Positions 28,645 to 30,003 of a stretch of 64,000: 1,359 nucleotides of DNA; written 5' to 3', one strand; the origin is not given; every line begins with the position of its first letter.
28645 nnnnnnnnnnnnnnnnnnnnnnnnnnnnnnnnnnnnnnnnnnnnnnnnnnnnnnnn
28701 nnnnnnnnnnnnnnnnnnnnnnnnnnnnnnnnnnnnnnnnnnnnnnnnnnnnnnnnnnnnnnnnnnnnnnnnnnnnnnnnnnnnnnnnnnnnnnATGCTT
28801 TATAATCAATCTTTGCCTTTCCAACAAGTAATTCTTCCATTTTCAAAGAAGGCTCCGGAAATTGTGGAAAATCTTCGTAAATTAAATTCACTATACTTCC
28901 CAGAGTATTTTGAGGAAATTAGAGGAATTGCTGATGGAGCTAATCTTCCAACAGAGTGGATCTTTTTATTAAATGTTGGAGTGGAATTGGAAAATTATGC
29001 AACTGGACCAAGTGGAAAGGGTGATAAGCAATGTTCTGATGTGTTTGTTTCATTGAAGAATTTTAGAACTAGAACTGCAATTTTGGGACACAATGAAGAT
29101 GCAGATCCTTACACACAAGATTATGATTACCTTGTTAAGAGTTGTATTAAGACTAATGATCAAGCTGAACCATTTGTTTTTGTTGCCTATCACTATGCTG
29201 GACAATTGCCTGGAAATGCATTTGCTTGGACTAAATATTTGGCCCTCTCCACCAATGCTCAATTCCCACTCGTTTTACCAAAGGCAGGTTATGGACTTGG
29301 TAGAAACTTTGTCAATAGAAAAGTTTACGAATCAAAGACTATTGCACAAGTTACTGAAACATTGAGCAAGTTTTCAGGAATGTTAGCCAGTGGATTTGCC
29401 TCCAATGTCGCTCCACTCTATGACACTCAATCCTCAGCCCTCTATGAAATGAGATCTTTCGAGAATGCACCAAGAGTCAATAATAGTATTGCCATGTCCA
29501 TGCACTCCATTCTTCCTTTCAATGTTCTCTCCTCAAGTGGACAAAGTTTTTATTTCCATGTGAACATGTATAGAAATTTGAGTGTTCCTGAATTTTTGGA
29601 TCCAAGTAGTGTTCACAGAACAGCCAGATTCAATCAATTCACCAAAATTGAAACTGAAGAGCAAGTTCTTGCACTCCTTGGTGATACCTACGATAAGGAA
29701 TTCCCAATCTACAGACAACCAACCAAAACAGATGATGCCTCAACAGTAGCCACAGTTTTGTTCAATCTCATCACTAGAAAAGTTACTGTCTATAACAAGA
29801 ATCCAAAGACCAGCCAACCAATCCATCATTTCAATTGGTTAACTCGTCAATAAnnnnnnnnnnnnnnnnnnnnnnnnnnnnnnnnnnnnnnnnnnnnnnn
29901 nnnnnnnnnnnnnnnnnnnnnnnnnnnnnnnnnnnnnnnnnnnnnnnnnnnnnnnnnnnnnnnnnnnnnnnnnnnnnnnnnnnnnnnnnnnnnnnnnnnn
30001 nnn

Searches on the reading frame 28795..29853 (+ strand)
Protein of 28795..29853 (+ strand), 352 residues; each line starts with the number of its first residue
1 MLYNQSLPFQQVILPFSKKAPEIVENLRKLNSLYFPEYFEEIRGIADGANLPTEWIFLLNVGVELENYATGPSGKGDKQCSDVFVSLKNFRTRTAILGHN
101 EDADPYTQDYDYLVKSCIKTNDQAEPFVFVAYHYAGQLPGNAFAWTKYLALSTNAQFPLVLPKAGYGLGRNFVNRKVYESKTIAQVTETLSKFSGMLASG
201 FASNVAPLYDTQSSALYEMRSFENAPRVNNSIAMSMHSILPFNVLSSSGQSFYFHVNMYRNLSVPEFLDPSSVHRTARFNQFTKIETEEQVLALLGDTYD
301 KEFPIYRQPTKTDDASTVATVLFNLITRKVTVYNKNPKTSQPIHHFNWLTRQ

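Call 3: search_protein_families(library=pfam, proteins=[window:28795-29853:+], max_evalue=1)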
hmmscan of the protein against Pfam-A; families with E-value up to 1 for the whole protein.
window:28795-29853:+ (352 aa): 1 family
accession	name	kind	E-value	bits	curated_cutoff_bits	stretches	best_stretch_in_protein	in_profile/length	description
PF03417.21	AAT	-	1.5e-15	58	23.2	1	94-338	6-224/225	Acyl-coenzyme A:6-aminopenicillanic acid acyl-transferase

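Call 48: find_encoding_contigs(protein=window:28795-29853:+, flank=3000, max_places=10)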
Protein window:28795-29853:+ (352 aa): no gene with exactly this product is on record in the collection.

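Call 82: find_homologous_proteins(query=window:28795-29850:+, max_evalue=1e-10)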
Query window:28795-29850:+ (352 aa): 9 proteins with E <= 1e-10 among 1492 candidates.
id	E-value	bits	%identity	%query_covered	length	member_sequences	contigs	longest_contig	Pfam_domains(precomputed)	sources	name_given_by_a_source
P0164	4.7e-235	797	100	100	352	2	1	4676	PF03417.22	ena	-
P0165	4.2e-165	567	73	92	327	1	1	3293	PF03417.22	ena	-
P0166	9.2e-118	411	53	99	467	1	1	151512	PF03417.22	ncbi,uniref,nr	ncbi:hypothetical protein C9374_012198 [Naegleria lovaniensis]|uniref:Peptidase C45 hydrolase domain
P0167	5.3e-117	409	53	99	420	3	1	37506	PF03417.22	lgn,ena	-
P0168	5.9e-41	159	32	96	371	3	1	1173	PF03417.22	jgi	-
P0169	2.4e-39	153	34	93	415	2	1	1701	PF03417.22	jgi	-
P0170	1.5e-35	141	31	97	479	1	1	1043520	PF03417.22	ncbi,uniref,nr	ncbi:beta-alanyl-dopamine/carcinine hydrolase-like [Paramacrobiotus metropolitanus]|uniref:beta-alan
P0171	4.0e-32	130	33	89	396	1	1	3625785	PF03417.22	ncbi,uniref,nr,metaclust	ncbi:hypothetical protein LOTGIDRAFT_231453 [Lottia gigantea]|uniref:Peptidase C45 hydrolase domain-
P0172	8.8e-18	83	28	88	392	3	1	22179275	PF03417.22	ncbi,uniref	ncbi:C45 family peptidase tan isoform X2 [Anticarsia gemmatalis]|uniref:C45 family peptidase tan iso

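Call 83: find_encoding_contigs(protein=P0166, flank=10000, max_places=3)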
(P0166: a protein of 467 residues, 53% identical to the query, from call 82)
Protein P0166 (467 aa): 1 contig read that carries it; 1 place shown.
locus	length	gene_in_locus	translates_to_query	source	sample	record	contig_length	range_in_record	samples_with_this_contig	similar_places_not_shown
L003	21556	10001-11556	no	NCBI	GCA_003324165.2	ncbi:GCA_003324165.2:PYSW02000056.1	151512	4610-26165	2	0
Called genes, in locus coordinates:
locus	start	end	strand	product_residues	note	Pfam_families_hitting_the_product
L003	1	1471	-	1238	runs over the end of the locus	PF01385:OrfB_IS605 (weak), PF07282:Cas12f1-like_TNB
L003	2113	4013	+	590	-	PF07992:Pyr_redox_2, PF13738:Pyr_redox_3 (weak), PF00070:Pyr_redox, PF02852:Pyr_redox_dim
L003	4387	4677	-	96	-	-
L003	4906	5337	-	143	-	-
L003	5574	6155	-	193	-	-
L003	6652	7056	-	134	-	-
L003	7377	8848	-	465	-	PF08627:CRT-like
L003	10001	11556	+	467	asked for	PF03417:AAT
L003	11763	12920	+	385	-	-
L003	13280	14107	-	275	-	-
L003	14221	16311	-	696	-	-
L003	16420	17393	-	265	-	-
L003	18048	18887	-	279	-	PF13499:EF-hand_7 (faint), PF00036:EF-hand_1 (faint), PF13405:EF-hand_6 (faint), PF13833:EF-hand_8 (weak)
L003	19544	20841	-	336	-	PF22749:Arb2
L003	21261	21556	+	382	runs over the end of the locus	-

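Call 84: find_encoding_contigs(protein=P0167, flank=10000, max_places=3)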
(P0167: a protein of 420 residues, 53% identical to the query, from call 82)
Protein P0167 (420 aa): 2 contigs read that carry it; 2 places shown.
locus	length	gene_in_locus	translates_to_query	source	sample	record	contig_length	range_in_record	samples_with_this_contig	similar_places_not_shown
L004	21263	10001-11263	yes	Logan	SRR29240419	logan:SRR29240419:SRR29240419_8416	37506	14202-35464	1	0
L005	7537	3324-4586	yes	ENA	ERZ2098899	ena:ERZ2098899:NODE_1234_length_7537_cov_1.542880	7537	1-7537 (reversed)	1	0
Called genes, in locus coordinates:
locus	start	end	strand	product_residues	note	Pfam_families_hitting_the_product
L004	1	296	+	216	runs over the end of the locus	-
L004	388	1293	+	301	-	-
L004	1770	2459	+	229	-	-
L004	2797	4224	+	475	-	PF07992:Pyr_redox_2, PF13738:Pyr_redox_3 (weak), PF00070:Pyr_redox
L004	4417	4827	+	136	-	PF02852:Pyr_redox_dim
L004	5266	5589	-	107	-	-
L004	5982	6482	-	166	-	-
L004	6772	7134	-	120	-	-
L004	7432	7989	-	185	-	PF08627:CRT-like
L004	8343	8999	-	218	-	PF08627:CRT-like (weak)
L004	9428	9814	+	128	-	-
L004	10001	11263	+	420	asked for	PF03417:AAT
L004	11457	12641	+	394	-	-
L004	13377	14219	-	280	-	-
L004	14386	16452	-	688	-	-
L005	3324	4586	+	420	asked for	PF03417:AAT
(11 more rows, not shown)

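Call 85: find_encoding_contigs(protein=P0165, flank=10000, max_places=3)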
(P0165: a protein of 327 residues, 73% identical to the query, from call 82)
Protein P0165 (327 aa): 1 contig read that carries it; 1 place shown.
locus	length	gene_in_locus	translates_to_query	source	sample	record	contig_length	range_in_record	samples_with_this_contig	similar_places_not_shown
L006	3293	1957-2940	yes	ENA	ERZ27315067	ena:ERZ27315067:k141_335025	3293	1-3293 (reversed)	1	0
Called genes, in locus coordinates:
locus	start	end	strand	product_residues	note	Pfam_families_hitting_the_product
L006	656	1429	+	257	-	PF13475:DUF4116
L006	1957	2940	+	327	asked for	PF03417:AAT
